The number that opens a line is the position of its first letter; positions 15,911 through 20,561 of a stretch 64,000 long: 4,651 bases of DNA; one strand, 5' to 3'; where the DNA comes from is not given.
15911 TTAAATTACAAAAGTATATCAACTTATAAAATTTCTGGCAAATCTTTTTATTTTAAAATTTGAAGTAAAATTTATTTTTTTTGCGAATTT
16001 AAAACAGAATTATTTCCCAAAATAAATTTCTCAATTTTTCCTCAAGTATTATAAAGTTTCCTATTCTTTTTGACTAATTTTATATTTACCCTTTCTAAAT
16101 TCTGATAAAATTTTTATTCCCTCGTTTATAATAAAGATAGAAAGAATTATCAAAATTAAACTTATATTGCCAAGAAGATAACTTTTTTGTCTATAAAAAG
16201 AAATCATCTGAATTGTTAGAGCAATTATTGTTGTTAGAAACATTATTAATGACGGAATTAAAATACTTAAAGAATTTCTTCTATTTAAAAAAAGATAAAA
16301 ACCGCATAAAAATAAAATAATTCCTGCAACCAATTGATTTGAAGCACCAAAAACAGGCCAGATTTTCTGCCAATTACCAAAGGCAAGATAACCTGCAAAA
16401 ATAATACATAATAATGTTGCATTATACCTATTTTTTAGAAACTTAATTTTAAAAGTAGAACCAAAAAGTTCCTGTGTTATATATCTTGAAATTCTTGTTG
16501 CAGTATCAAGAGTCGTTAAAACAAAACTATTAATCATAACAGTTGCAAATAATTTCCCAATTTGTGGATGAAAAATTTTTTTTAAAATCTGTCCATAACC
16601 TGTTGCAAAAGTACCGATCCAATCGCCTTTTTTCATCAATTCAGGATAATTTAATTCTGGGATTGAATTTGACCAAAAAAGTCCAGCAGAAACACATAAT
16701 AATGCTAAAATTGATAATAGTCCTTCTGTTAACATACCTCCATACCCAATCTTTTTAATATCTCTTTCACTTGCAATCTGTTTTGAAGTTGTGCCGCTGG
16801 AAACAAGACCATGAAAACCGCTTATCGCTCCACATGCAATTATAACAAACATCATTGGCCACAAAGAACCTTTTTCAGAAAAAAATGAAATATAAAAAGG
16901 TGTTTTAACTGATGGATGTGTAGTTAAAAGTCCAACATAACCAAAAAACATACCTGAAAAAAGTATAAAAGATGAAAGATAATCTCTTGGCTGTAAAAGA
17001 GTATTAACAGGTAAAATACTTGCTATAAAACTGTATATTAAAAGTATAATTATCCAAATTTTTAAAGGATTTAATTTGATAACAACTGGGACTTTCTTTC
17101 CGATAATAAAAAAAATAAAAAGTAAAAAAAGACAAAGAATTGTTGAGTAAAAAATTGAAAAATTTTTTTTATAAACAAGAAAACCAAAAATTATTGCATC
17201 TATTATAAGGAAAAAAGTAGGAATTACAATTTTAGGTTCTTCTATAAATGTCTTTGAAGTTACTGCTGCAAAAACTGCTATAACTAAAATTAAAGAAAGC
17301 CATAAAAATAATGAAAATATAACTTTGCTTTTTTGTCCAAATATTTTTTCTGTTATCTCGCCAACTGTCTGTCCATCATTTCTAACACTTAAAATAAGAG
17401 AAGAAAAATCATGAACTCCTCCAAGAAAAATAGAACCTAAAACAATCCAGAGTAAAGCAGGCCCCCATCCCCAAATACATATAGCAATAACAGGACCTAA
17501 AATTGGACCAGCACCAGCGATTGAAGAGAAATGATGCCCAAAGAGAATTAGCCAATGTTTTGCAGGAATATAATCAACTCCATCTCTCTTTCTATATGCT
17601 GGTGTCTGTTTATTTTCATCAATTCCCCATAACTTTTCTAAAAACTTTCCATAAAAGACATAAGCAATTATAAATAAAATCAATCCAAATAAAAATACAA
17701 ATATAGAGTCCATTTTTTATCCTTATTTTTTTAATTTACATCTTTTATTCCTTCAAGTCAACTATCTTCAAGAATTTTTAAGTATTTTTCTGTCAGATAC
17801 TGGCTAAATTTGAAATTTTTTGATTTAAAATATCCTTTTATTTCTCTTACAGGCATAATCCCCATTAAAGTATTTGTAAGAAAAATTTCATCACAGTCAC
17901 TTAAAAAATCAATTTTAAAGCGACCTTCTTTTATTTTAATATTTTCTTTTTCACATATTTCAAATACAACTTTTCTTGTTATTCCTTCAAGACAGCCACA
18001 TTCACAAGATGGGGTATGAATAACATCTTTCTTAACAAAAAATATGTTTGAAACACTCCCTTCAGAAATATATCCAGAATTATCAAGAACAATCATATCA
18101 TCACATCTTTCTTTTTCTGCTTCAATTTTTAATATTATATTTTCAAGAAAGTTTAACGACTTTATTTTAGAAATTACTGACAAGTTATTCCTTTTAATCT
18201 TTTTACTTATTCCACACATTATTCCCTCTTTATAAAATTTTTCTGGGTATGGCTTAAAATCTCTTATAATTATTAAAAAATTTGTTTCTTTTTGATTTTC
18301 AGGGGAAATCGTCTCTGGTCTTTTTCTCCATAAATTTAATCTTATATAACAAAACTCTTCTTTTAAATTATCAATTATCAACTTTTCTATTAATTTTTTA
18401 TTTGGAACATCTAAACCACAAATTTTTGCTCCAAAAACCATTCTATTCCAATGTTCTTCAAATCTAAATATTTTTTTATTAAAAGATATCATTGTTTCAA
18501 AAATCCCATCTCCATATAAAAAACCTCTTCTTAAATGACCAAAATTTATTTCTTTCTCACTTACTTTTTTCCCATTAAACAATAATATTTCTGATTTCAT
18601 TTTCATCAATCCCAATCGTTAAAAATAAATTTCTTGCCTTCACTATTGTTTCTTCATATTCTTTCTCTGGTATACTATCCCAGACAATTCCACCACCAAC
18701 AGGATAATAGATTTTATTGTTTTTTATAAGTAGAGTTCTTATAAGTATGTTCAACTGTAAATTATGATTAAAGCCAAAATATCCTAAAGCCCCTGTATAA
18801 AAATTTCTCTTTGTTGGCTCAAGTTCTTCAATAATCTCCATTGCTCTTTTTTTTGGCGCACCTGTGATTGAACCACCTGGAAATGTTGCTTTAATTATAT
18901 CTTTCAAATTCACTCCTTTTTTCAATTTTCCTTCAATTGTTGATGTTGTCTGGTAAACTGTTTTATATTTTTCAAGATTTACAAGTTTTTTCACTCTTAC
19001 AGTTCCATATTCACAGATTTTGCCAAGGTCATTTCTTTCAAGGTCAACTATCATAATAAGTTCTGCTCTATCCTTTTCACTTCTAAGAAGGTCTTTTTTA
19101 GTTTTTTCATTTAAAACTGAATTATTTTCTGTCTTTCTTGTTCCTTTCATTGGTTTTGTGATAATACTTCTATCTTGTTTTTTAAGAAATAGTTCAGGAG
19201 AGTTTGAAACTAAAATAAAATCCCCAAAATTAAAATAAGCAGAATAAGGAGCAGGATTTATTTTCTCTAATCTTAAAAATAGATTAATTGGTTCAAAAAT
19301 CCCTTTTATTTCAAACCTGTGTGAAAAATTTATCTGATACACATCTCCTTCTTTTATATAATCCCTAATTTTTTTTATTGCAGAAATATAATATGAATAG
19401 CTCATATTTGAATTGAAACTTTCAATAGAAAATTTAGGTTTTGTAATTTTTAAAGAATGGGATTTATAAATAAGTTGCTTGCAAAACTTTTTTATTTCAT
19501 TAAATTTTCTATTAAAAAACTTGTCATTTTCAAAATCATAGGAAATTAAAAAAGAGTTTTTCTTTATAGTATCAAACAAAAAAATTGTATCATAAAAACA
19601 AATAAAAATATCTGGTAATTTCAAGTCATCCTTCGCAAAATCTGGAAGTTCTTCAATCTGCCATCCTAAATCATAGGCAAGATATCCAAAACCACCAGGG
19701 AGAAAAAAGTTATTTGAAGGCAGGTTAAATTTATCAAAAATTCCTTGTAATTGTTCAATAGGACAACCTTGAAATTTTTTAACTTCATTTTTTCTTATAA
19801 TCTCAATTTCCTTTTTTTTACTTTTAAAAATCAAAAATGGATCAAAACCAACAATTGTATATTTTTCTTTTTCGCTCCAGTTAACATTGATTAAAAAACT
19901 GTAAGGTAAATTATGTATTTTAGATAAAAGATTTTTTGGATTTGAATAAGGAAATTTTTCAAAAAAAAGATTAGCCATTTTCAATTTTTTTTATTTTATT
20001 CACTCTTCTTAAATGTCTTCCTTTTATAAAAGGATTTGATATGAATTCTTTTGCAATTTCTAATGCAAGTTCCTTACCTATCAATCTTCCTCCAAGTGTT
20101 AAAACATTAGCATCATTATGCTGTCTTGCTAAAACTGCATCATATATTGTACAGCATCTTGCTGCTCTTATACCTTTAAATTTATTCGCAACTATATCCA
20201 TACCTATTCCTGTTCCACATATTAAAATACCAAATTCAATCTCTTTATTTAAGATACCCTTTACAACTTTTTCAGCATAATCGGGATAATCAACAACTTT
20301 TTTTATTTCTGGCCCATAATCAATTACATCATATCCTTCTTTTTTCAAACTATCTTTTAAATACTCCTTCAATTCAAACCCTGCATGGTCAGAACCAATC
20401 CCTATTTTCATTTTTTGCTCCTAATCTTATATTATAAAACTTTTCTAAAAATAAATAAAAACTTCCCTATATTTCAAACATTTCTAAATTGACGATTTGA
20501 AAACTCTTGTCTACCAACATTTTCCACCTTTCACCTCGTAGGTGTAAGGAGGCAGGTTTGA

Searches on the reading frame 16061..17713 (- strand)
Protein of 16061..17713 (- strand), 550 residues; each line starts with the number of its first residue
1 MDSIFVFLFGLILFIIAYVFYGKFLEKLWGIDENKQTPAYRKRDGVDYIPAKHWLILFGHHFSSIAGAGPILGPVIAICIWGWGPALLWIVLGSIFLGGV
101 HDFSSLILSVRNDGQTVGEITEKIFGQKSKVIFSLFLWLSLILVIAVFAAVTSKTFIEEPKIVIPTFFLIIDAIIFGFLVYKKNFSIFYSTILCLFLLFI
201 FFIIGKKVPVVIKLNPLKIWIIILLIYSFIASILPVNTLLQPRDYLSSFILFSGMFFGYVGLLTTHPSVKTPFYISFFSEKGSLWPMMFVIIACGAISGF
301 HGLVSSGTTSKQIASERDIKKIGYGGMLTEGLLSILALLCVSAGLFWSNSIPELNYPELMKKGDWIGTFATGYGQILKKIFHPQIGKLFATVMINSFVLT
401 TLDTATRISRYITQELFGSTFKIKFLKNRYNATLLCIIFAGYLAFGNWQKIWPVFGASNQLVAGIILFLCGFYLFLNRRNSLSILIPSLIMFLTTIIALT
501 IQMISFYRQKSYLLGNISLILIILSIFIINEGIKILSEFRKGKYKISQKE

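Call 8: search_protein_families(library=pfam, proteins=[window:16061-17713:-])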
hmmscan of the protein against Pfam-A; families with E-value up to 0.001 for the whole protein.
window:16061-17713:- (550 aa): 1 family
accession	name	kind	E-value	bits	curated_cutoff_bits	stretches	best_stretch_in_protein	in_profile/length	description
PF02554.20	CstA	-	4.4e-144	481.7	27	2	3-342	2-352/560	Carbon starvation protein CstA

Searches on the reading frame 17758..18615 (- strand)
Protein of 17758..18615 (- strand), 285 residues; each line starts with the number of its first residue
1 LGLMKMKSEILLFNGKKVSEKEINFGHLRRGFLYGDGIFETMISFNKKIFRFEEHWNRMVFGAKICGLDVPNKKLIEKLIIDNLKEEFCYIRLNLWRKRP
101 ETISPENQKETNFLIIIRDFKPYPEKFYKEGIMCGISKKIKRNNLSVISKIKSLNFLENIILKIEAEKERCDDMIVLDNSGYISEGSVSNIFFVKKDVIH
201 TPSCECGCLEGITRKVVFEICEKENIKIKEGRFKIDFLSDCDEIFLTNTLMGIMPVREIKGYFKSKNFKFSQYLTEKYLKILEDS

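Call 8: search_protein_families(library=pfam, proteins=[window:17758-18615:-])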
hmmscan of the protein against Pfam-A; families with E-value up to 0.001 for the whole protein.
window:17758-18615:- (285 aa): 1 family
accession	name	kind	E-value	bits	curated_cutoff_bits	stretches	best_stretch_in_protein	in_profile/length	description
PF01063.24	Aminotran_4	-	1.5e-54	185.7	28.5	1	37-259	1-223/223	Amino-transferase class IV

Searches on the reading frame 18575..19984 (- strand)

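Call 8: search_protein_families(library=pfam, proteins=[window:18575-19984:-])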
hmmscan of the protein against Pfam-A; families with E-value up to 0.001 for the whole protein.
window:18575-19984:- (469 aa): 2 families
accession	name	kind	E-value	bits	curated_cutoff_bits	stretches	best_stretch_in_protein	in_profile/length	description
PF00425.24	Chorismate_bind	-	1.9e-88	296.8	27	1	198-449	4-257/257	chorismate binding enzyme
PF04715.19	Anth_synt_I_N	-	3.3e-25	89.4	23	1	15-144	4-138/140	Anthranilate synthase component I, N terminal region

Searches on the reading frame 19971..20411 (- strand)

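Call 8: search_protein_families(library=pfam, proteins=[window:19971-20411:-])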
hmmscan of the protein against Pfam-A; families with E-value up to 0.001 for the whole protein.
window:19971-20411:- (146 aa): 1 family
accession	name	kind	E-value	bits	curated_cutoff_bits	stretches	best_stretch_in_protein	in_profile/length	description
PF02502.23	LacAB_rpiB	-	5.4e-56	188.8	24.7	1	3-140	1-138/138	Ribose/Galactose Isomerase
